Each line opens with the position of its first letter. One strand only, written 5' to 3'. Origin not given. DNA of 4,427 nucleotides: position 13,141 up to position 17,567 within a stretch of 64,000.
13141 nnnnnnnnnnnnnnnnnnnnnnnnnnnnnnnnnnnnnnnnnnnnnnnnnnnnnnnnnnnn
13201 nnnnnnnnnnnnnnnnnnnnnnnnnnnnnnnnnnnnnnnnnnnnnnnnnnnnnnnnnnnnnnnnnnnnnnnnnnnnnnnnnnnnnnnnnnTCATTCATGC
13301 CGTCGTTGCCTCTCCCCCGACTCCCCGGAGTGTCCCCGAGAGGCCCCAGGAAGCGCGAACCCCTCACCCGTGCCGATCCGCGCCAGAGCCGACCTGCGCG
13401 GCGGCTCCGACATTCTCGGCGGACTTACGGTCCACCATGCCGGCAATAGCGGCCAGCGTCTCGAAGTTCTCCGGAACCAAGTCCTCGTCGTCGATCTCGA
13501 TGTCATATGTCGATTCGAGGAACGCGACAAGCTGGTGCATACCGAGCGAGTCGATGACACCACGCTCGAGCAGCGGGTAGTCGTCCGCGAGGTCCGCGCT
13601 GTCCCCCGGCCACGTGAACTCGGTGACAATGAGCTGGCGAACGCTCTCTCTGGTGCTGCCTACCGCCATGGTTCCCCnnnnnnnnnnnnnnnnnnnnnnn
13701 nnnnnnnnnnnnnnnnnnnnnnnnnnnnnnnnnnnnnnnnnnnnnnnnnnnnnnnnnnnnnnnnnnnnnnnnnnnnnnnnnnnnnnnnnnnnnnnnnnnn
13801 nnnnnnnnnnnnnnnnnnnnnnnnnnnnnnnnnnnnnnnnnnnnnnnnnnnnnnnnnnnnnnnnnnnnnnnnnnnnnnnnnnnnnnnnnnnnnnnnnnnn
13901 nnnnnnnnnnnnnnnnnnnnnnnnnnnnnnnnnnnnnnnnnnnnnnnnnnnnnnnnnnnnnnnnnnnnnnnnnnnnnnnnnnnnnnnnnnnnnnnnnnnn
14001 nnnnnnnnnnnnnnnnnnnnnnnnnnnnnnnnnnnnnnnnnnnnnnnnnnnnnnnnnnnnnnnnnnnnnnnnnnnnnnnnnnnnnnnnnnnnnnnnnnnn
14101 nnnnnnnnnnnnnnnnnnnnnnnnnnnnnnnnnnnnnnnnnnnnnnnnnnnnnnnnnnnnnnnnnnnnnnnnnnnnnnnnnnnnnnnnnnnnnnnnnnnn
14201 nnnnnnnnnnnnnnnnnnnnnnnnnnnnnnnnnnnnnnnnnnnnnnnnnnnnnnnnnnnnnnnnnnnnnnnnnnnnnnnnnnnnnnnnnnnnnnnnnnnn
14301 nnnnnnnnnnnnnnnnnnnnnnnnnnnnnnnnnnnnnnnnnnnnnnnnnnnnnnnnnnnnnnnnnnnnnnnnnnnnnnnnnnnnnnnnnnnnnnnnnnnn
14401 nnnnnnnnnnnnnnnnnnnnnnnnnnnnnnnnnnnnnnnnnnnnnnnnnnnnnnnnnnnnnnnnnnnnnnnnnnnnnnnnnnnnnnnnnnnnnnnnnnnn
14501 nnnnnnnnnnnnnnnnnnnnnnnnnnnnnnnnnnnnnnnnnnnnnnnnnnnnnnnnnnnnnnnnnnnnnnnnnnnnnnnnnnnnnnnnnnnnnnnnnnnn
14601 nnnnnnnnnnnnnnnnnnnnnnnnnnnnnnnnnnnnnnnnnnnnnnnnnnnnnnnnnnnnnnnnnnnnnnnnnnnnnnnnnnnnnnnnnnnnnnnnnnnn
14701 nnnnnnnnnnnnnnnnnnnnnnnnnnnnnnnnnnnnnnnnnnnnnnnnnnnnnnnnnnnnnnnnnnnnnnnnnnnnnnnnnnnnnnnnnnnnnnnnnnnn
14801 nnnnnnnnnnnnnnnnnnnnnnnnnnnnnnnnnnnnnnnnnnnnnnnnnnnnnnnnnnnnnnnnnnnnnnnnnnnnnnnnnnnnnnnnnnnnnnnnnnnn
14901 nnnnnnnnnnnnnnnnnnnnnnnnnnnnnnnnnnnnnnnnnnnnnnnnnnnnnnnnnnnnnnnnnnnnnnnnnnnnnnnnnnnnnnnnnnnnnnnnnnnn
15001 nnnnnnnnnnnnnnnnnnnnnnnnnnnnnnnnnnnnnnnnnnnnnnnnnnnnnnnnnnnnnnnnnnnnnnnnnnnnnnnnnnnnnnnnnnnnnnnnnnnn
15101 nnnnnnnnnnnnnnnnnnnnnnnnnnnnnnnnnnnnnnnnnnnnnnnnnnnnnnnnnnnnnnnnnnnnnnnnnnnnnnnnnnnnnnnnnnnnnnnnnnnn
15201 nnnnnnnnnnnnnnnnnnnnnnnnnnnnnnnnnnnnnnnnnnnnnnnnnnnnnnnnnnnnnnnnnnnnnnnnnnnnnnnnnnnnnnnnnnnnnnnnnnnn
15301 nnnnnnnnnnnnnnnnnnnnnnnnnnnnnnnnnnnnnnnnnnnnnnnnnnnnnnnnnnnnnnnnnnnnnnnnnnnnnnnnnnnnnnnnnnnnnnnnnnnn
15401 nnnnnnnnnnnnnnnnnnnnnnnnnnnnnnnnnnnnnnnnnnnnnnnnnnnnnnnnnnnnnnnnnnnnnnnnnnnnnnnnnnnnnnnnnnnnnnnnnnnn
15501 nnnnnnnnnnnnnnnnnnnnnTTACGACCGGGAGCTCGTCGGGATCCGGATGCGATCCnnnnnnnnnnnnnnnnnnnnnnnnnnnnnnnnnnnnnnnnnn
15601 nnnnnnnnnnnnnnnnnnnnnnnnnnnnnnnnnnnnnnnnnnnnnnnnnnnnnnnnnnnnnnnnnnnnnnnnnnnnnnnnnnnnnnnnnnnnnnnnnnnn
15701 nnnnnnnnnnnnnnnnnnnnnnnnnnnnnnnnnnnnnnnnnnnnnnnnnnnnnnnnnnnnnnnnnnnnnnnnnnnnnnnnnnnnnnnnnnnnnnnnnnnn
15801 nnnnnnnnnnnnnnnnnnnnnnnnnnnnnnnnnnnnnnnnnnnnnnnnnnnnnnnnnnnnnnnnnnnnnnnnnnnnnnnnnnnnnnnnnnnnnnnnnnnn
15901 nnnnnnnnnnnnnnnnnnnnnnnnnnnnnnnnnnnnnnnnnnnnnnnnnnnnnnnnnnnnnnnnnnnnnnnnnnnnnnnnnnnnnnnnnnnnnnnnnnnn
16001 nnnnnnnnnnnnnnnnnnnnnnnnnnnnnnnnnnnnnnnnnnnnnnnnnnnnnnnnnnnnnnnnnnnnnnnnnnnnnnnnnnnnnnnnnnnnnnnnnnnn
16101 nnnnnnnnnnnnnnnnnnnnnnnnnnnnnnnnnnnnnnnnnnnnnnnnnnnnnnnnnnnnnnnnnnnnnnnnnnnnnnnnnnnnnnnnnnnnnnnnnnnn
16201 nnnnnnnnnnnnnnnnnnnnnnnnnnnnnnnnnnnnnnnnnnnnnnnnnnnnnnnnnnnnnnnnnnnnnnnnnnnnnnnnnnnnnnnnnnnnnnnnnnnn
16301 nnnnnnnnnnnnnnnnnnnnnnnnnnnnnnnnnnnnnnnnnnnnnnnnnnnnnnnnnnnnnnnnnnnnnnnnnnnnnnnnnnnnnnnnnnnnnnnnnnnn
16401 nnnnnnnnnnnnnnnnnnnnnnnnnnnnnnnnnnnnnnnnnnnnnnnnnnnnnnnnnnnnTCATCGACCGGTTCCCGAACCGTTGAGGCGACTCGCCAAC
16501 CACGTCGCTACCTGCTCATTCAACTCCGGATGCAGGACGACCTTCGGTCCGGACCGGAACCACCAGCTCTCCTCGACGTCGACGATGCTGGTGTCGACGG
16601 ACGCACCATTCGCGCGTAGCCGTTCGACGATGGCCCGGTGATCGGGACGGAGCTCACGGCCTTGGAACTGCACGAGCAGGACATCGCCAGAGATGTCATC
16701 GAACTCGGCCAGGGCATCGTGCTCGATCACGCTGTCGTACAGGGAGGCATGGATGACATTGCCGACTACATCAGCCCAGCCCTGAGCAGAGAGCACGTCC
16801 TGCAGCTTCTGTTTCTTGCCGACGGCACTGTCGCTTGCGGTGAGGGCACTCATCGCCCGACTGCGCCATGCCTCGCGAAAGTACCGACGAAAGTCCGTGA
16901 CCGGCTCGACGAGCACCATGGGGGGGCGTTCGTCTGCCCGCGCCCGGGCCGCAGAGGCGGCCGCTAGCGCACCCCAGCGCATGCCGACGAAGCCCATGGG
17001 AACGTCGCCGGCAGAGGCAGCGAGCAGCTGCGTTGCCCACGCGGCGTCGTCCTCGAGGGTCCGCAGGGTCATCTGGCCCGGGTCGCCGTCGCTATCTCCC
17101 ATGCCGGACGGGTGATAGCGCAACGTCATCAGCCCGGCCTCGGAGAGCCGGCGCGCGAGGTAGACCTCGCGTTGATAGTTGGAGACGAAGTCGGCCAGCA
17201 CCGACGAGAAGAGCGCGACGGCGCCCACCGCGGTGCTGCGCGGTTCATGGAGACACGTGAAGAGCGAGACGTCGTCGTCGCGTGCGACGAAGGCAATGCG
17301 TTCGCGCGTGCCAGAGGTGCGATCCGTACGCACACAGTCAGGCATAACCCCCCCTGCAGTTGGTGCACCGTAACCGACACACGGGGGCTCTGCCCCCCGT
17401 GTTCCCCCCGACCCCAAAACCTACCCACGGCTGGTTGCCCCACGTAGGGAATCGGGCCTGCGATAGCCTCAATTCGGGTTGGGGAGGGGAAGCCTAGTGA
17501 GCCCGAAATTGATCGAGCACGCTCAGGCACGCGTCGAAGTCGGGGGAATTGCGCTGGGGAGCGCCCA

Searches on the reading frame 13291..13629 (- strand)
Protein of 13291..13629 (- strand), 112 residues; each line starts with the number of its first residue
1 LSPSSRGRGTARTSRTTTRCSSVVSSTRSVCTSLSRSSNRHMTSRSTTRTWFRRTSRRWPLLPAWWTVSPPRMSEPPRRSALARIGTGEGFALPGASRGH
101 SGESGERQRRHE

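Call 51: search_protein_families(library=pfam, proteins=[window:13291-13629:-], max_evalue=0.01)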
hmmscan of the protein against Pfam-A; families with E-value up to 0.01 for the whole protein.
window:13291-13629:- (112 aa): 0 families

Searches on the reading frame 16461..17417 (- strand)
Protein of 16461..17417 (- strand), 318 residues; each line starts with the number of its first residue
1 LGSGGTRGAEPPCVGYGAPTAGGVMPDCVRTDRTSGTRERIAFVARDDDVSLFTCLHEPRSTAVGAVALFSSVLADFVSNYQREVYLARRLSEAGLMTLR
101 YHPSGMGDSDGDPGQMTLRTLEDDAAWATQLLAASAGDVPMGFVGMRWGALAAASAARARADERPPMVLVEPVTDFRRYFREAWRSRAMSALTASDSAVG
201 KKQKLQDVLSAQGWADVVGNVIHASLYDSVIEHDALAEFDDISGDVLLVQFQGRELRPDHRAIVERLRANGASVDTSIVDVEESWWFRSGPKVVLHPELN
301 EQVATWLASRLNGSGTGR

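Call 9: search_protein_families(library=pfam, proteins=[window:16461-17417:-], max_evalue=0.001)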
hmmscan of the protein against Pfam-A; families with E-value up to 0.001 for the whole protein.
window:16461-17417:- (318 aa): 1 family
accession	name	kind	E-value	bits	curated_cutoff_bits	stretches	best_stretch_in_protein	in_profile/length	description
PF12146.15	Hydrolase_4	-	2.6e-05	24.1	27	1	80-189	16-126/239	Serine aminopeptidase, S33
